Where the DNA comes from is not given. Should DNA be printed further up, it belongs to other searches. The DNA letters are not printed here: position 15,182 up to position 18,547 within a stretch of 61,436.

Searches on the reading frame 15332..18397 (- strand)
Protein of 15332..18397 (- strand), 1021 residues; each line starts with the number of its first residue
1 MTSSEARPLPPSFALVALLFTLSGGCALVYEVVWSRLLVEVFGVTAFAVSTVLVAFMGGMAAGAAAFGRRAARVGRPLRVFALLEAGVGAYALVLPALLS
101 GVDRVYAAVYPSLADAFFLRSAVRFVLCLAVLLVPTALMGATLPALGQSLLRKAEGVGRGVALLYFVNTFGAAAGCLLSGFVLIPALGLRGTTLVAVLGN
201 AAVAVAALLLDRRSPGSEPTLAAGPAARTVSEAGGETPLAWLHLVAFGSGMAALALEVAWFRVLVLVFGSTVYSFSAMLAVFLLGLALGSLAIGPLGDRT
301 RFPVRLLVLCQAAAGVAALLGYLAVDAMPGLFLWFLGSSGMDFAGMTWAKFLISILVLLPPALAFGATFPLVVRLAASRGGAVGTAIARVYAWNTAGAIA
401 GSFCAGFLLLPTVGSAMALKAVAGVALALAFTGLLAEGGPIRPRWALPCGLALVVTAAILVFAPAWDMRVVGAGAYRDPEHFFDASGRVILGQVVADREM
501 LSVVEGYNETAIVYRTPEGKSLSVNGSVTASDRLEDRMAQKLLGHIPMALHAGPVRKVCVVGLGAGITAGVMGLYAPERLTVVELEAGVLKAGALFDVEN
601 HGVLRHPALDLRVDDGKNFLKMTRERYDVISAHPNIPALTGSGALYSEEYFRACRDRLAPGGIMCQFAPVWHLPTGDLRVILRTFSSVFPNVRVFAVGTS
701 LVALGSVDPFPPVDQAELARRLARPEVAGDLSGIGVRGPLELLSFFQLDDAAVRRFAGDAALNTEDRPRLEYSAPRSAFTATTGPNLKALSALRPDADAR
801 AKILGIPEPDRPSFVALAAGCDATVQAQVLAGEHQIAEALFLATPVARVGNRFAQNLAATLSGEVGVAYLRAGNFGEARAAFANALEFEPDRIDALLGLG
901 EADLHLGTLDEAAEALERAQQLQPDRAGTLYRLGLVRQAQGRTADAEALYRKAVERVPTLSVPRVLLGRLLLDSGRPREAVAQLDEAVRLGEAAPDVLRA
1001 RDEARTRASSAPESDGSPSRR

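Call 66: search_protein_families(library=pfam, proteins=[window:15332-18397:-], max_evalue=0.00001)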
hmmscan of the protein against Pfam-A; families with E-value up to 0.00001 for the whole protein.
window:15332-18397:- (1021 aa): 12 families
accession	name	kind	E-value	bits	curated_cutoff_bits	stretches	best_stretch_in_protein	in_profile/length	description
PF07719.23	TPR_2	-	2e-17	62.2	27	0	929-959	3-33/34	Tetratricopeptide repeat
PF01564.23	Spermine_synth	-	3.8e-15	56.3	22.9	1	539-697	4-161/186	Spermine/spermidine synthase domain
PF14559.12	TPR_19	-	1e-14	55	25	1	870-926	2-58/68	Tetratricopeptide repeat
PF13424.12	TPR_12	-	6.5e-13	49.1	30.1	2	926-990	2-74/77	Tetratricopeptide repeat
PF00515.34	TPR_1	-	1.1e-12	47.6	27.8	0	929-958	3-32/34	Tetratricopeptide repeat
PF13181.12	TPR_8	-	1e-11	44.4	25.7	0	929-955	3-29/34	Tetratricopeptide repeat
PF13432.12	TPR_16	-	1.3e-11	45.1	32.7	1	867-926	5-64/65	Tetratricopeptide repeat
PF13414.12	TPR_11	-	2.4e-11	43.6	26.8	0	906-941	7-42/42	TPR repeat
PF13428.12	TPR_14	-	8.1e-09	35.7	23.5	0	867-901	9-43/44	Tetratricopeptide repeat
PF13174.12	TPR_6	-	9.8e-09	35.7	26.3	0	930-958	3-31/33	Tetratricopeptide repeat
PF07690.21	MFS_1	-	2.8e-07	30.2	33.4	1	32-362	17-326/347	Major Facilitator Superfamily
PF13431.12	TPR_17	-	1.8e-06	28.2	24.4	0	949-981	1-33/34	Tetratricopeptide repeat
